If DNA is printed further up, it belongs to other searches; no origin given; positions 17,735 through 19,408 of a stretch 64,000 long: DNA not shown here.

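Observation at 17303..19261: NadR/AAA_28-type P-loop kinase domain fused to a CYTH-like triphosphate-tunnel domain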

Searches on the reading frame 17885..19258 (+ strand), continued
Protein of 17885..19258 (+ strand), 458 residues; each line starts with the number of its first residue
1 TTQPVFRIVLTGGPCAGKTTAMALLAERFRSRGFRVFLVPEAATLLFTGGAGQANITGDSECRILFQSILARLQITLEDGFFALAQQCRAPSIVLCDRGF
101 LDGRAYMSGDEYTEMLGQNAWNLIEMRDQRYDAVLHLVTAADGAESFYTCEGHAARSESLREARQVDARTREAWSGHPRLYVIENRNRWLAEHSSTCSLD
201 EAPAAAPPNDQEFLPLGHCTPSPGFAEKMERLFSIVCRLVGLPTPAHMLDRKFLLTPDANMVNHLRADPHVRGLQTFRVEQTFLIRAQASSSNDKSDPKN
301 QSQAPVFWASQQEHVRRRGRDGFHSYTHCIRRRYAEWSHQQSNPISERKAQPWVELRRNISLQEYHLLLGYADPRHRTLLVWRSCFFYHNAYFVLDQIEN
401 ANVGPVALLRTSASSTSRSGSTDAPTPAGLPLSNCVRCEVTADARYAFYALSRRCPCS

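Call 26: search_protein_families(library=pfam, proteins=[P0019, P0064, P0027, P0006, P0018, P0108, P0116, P0082], max_evalue=0.1)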
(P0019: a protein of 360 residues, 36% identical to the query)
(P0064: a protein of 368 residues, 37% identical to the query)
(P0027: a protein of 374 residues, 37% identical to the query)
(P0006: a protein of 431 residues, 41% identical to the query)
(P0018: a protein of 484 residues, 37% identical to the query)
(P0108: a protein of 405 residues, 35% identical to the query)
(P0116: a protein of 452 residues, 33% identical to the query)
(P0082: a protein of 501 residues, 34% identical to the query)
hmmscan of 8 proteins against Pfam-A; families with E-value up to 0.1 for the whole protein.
P0019 (360 aa): 8 families
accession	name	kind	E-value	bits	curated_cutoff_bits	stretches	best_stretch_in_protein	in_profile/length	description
PF13521.12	AAA_28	-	4.2e-28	99.1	27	1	5-187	1-163/164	AAA domain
PF01928.26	CYTH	-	4.6e-07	30.3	23.2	1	207-343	3-158/179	CYTH domain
PF25199.1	nSTAND_NTPase5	-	0.0013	19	34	0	6-43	44-82/145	Novel STAND NTPase 5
PF03266.21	NTPase_1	-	0.007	16.7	23.9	1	5-34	1-30/168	NTPase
PF08433.16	KTI12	-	0.033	14.1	22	1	6-43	4-41/271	Chromatin associated protein KTI12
PF10236.15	DAP3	-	0.035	13.8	23.1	1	4-45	24-65/311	Mitochondrial ribosomal death-associated protein 3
PF02223.23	Thymidylate_kin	-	0.065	13.4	27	0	15-106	8-99/185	Thymidylate kinase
PF13604.12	AAA_30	-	0.089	13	27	0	7-39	22-54/191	AAA domain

P0064 (368 aa): 6 families
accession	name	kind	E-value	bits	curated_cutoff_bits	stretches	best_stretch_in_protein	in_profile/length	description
PF13521.12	AAA_28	-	1.9e-23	83.9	27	1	6-186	1-161/164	AAA domain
PF01928.26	CYTH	-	1.5e-05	25.3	23.2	1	208-288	3-105/179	CYTH domain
PF03266.21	NTPase_1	-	0.013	15.8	23.9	1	6-35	1-30/168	NTPase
PF13604.12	AAA_30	-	0.031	14.4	27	1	8-43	22-57/191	AAA domain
PF25199.1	nSTAND_NTPase5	-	0.032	14.5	34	0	7-46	44-84/145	Novel STAND NTPase 5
PF08433.16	KTI12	-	0.094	12.6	22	0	7-39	4-36/271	Chromatin associated protein KTI12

P0027 (374 aa): 8 families
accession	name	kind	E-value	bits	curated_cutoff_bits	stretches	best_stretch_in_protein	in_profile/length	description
PF13521.12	AAA_28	-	1.9e-23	83.9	27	1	13-195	1-163/164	AAA domain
PF01928.26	CYTH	-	1.8e-05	25.1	23.2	1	214-330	2-137/179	CYTH domain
PF25199.1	nSTAND_NTPase5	-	0.00044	20.5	34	1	7-52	39-83/145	Novel STAND NTPase 5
PF02223.23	Thymidylate_kin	-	0.0043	17.2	27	1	23-111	8-96/185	Thymidylate kinase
PF03266.21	NTPase_1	-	0.034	14.4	23.9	1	13-42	1-30/168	NTPase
PF13238.12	AAA_18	-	0.066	14.1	29.4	0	14-45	1-31/128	AAA domain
PF13245.12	AAA_19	-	0.074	13.7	25.1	0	13-41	13-43/134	AAA domain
PF10236.15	DAP3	-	0.074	12.7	23.1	0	8-52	20-64/311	Mitochondrial ribosomal death-associated protein 3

P0006 (431 aa): 4 families
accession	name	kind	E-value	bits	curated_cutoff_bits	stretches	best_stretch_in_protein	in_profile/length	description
PF13521.12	AAA_28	-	4.1e-22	79.6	27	1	43-226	1-163/164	AAA domain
PF03308.22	MeaB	-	0.0078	15.7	23.1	1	40-91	32-83/273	Methylmalonyl Co-A mutase-associated GTPase MeaB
PF13604.12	AAA_30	-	0.043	14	27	0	45-73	22-50/191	AAA domain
PF08433.16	KTI12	-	0.065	13.2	22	0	44-80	4-40/271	Chromatin associated protein KTI12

P0018 (484 aa): 6 families
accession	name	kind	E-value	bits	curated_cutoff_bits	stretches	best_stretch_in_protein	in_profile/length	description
PF13521.12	AAA_28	-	1.9e-22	80.7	27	1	94-278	1-164/164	AAA domain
PF03308.22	MeaB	-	0.0011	18.5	23.1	1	93-138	34-79/273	Methylmalonyl Co-A mutase-associated GTPase MeaB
PF02223.23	Thymidylate_kin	-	0.01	16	27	1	103-204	7-110/185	Thymidylate kinase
PF13604.12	AAA_30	-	0.012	15.8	27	1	96-130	22-56/191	AAA domain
PF24883.2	NPHP3_N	-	0.027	15.1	24.8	0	96-123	26-53/164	Nephrocystin 3, N-terminal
PF08433.16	KTI12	-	0.036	14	22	1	95-132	4-41/271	Chromatin associated protein KTI12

P0108 (405 aa): 6 families
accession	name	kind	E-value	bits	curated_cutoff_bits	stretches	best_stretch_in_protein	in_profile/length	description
PF13521.12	AAA_28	-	5.7e-23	82.4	27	1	33-215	1-163/164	AAA domain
PF03308.22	MeaB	-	0.00025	20.6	23.1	1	35-79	37-81/273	Methylmalonyl Co-A mutase-associated GTPase MeaB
PF08433.16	KTI12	-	0.0041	17.1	22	1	35-73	5-43/271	Chromatin associated protein KTI12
PF10236.15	DAP3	-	0.03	14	23.1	1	30-82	22-74/311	Mitochondrial ribosomal death-associated protein 3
PF25199.1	nSTAND_NTPase5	-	0.058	13.7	34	0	34-82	44-93/145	Novel STAND NTPase 5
PF13604.12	AAA_30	-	0.091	12.9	27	0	35-65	22-52/191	AAA domain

P0116 (452 aa): 11 families
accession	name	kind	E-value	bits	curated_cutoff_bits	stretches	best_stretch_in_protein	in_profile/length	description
PF13521.12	AAA_28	-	2.7e-20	73.6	27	1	68-246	1-157/164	AAA domain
PF02223.23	Thymidylate_kin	-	0.00021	21.5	27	1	77-171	7-99/185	Thymidylate kinase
PF08433.16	KTI12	-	0.00042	20.3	22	1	69-106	4-41/271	Chromatin associated protein KTI12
PF13238.12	AAA_18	-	0.0044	17.9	29.4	1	69-100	1-25/128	AAA domain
PF03308.22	MeaB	-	0.0053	16.2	23.1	1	65-114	32-81/273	Methylmalonyl Co-A mutase-associated GTPase MeaB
PF13245.12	AAA_19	-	0.0068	17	25.1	1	69-100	14-47/134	AAA domain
PF03266.21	NTPase_1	-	0.007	16.7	23.9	1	68-97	1-30/168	NTPase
PF25199.1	nSTAND_NTPase5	-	0.014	15.7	34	1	68-107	43-83/145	Novel STAND NTPase 5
PF20720.3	nSTAND3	-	0.051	13.7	27.2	0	69-100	20-51/155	Novel STAND NTPase 3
PF00448.28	SRP54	-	0.09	12.8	22.7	0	69-158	4-90/196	SRP54-type protein, GTPase domain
PF13604.12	AAA_30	-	0.091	12.9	27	0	69-100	21-52/191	AAA domain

P0082 (501 aa): 2 families
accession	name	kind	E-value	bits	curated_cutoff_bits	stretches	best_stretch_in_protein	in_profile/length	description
PF13521.12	AAA_28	-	1.4e-26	94.2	27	1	79-261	1-164/164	AAA domain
PF13238.12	AAA_18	-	0.0025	18.7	29.4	0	80-121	1-41/128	AAA domain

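Call 34: find_encoding_contigs(protein=P0102, flank=6000, max_places=3)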
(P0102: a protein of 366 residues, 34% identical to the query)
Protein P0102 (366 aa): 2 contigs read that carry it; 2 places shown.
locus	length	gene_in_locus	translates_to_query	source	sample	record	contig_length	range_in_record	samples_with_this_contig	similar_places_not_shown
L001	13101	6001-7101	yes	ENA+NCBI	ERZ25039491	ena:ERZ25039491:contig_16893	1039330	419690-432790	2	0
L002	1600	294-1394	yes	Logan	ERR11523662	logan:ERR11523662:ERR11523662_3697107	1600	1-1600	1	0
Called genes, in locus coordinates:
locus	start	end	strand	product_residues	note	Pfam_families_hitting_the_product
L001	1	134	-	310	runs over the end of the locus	PF12799:LRR_4 (faint), PF14580:LRR_9 (faint), PF00560:LRR_1 (faint), PF13516:LRR_6 (faint), PF13855:LRR_8 (faint)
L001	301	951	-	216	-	-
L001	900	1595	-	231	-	-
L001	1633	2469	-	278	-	-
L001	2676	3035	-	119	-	-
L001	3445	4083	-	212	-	-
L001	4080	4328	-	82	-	PF05580:Peptidase_S55 (faint)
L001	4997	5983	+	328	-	PF01928:CYTH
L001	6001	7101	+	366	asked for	PF13521:AAA_28, PF01928:CYTH (weak)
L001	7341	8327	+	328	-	PF13428:TPR_14 (faint), PF13432:TPR_16 (weak), PF14559:TPR_19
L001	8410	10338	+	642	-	PF00005:ABC_tran, PF03193:RsgA_GTPase (faint), PF13191:AAA_16 (faint), PF13555:AAA_29 (faint), PF02463:SMC_N (faint), PF12848:ABC_tran_Xtn, PF00005:ABC_tran, PF16326:ABC_tran_CTD, +2 more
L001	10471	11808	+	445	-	PF13671:AAA_33, PF00149:Metallophos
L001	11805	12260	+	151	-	-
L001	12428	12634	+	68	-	-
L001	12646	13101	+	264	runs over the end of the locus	PF03328:HpcH_HpaI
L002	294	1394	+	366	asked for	PF13521:AAA_28, PF01928:CYTH (weak)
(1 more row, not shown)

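Call 35: find_encoding_contigs(protein=P0064, flank=6000, max_places=3)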
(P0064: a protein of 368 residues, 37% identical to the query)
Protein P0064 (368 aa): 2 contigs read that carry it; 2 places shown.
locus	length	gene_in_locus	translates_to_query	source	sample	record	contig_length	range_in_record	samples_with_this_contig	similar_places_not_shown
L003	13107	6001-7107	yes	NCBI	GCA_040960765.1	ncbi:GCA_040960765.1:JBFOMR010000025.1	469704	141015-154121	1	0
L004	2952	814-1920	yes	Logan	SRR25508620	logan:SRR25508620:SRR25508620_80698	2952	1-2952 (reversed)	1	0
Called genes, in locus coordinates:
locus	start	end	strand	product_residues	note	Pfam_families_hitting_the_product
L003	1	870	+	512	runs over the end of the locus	PF13385:Laminin_G_3 (weak)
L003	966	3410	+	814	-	PF23500:DUF7133, PF01436:NHL (faint), PF02985:HEAT (faint), PF13646:HEAT_2 (weak), PF00034:Cytochrom_C (faint)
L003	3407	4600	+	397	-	PF18027:Pepdidase_M14_N, PF00246:Peptidase_M14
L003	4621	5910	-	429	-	PF13646:HEAT_2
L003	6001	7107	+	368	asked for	PF13521:AAA_28, PF01928:CYTH (weak)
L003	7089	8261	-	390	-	PF13360:PQQ_2, PF01011:PQQ (faint), PF13360:PQQ_2, PF13570:Beta-prop_ACSF4, PF13360:PQQ_2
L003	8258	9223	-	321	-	-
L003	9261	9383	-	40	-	-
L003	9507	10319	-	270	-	-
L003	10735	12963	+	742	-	-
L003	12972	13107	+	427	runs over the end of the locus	PF07394:DUF1501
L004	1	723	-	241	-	?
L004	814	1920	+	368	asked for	PF13521:AAA_28, PF01928:CYTH (weak)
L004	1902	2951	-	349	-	?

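Call 37: find_homologous_proteins(query=A3, max_evalue=1e-10)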
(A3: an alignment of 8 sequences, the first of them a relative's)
Query A3 (8 sequences) (452 aa, profile of the alignment): 820 proteins with E <= 1e-10 among 8000 candidates; the best 120 are listed.
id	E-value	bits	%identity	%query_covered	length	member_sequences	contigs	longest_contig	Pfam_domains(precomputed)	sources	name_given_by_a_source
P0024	6.5e-206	703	37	84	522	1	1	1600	PF13521.13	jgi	-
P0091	2.9e-193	661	36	82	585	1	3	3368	PF13521.13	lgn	-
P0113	4.3e-184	631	49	85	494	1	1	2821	PF13521.13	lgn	-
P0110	7.8e-183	627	34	82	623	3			PF13521.13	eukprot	eukprot:TRINITY_DN5129_c0_g3_i3.p1 TRINITY_DN5129_c0_g3~~TRINITY_DN5129_c0_g3_i3.p1 ORF type:complet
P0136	1.9e-182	626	38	86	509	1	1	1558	PF13521.13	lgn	-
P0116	3.4e-176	605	100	100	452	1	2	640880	PF13521.13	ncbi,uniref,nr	ncbi:unnamed protein product [Blepharisma stoltei]|uniref:NadR/Ttd14 AAA domain-containing protein n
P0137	8.9e-170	584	42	83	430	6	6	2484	PF13521.13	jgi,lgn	-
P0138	1.2e-167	577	35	89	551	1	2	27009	PF13521.13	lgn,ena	-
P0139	2.0e-165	569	47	85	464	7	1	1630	PF13521.13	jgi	-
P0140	1.2e-163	564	36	87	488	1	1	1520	PF13521.13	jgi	-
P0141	1.3e-161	557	37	82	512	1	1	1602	PF13521.13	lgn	-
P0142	6.9e-155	535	40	82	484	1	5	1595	PF13521.13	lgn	-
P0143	4.7e-154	532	40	82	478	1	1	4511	PF13521.13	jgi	jgi:predicted ATPase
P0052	1.4e-150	520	43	82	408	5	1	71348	PF13521.13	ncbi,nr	ncbi:MAG: AAA family ATPase [Deltaproteobacteria bacterium]|nr:AAA family ATPase [Deltaproteobacteri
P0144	4.8e-150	519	55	100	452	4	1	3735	PF13521.13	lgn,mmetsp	mmetsp:Transcript_8527/g.12616 ORF Transcript_8527/g.12616 Transcript_8527/m.12616 type:complete len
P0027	1.3e-144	501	41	82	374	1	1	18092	PF01928.27,PF13521.13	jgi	jgi:CYTH domain-containing protein/predicted ATPase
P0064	4.4e-137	476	40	80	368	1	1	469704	PF01928.27,PF13521.13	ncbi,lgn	-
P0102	1.5e-135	471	39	83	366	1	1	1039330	PF01928.27,PF13521.13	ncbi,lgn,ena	-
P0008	5.3e-132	459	41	78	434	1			PF13521.13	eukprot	eukprot:Plantae.Rhodophyta-Purpureofilum_apyrenoidigerum.ctg24738.p1 GENE.Plantae.Rhodophyta-Purpure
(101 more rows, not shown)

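Call 39: search_protein_families(library=padloc, proteins=[P0019, P0102], max_evalue=0.01)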
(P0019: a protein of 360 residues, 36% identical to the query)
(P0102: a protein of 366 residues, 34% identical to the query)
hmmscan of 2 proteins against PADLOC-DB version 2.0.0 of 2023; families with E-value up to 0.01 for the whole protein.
P0019 (360 aa): 0 families

P0102 (366 aa): 0 families

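Call 60: find_related_loci(query=A1, collection=genome_contigs, flank=5000)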
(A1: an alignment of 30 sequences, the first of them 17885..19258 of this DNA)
Query A1 (458 aa) in genome_contigs; peptide patterns used: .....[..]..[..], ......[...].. (x = any residue, [..] = any of these).
600 stretches matched a pattern (row limit reached: there are more); 560 encode a relative of the query (tblastn E <= 1e-3); the best 80 are kept; 80 distinct loci.
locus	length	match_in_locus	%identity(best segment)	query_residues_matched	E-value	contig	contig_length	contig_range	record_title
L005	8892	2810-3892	35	5-455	5e-72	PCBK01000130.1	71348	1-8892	MAG: Deltaproteobacteria bacterium isolate NP119 MHASMcontig_1090967, whole genome shotgun sequence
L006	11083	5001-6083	34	4-453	3e-64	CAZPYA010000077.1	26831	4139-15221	MAG TPA_asm: uncultured bacterium isolate SRP272421_co1_718 genome assembly, contig: NODE_4251_length_26831_cov_7.139379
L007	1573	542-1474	36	5-397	2e-65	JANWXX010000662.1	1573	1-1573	MAG: Polyangiaceae bacterium isolate SKYG56 NODE_662_length_1573_cov_2.885027, whole genome shotgun sequence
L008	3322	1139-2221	31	3-454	4e-56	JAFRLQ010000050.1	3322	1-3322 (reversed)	MAG: Clostridia bacterium isolate RGIG2582 Goat_Jejunum.Co__c340435, whole genome shotgun sequence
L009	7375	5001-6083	31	7-456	1e-55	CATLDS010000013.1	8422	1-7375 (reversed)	MAG TPA_asm: uncultured Christensenellaceae bacterium isolate MGG12687_1680015473 genome assembly, contig: ERR3199691_41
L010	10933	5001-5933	34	5-396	2e-55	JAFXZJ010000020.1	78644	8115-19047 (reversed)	MAG: Clostridia bacterium isolate RGIG6884 Sheep_Rumen-5__c576141, whole genome shotgun sequence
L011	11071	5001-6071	28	3-452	5e-55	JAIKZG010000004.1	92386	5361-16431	MAG: Prevotella sp. isolate RUI501 k141_6696109_flag=0_multi=41.9956_len=92386, whole genome shotgun sequence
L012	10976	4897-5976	29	2-454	2e-54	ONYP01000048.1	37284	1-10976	uncultured Prevotellaceae bacterium isolate RUG755 genome assembly, contig: scaffold_1953, whole genome shotgun sequence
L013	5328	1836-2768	32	3-396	1e-54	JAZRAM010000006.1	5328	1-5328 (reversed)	MAG: Bacilli bacterium isolate T1900045141_TC20190135.MAGScoT_cleanbin_000018 SGB_4920_k141_3382041, whole genome shotgu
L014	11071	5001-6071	30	5-454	4e-54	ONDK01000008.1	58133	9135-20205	uncultured Prevotella sp. isolate RUG212 genome assembly, contig: scaffold_234, whole genome shotgun sequence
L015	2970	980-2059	32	3-453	1e-54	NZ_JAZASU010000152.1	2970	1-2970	MAG: Dialister sp. isolate R34_purified_bin37 k141_1643223_length_2970_cov_114.3390, whole genome shotgun sequence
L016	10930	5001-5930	31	3-396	2e-54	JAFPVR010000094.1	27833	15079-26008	MAG: Bacteroidales bacterium isolate RGIG1517 Goat_Abomasum-3__c553100, whole genome shotgun sequence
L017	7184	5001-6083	31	3-454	4e-54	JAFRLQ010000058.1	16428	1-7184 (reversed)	MAG: Clostridia bacterium isolate RGIG2582 Goat_Jejunum.Co__c433161, whole genome shotgun sequence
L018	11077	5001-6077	29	5-456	5e-54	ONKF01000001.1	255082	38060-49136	uncultured Prevotellaceae bacterium isolate RUG379 genome assembly, contig: scaffold_25, whole genome shotgun sequence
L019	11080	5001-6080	29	2-454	6e-54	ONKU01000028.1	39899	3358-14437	uncultured Prevotellaceae bacterium isolate RUG401 genome assembly, contig: scaffold_1229, whole genome shotgun sequence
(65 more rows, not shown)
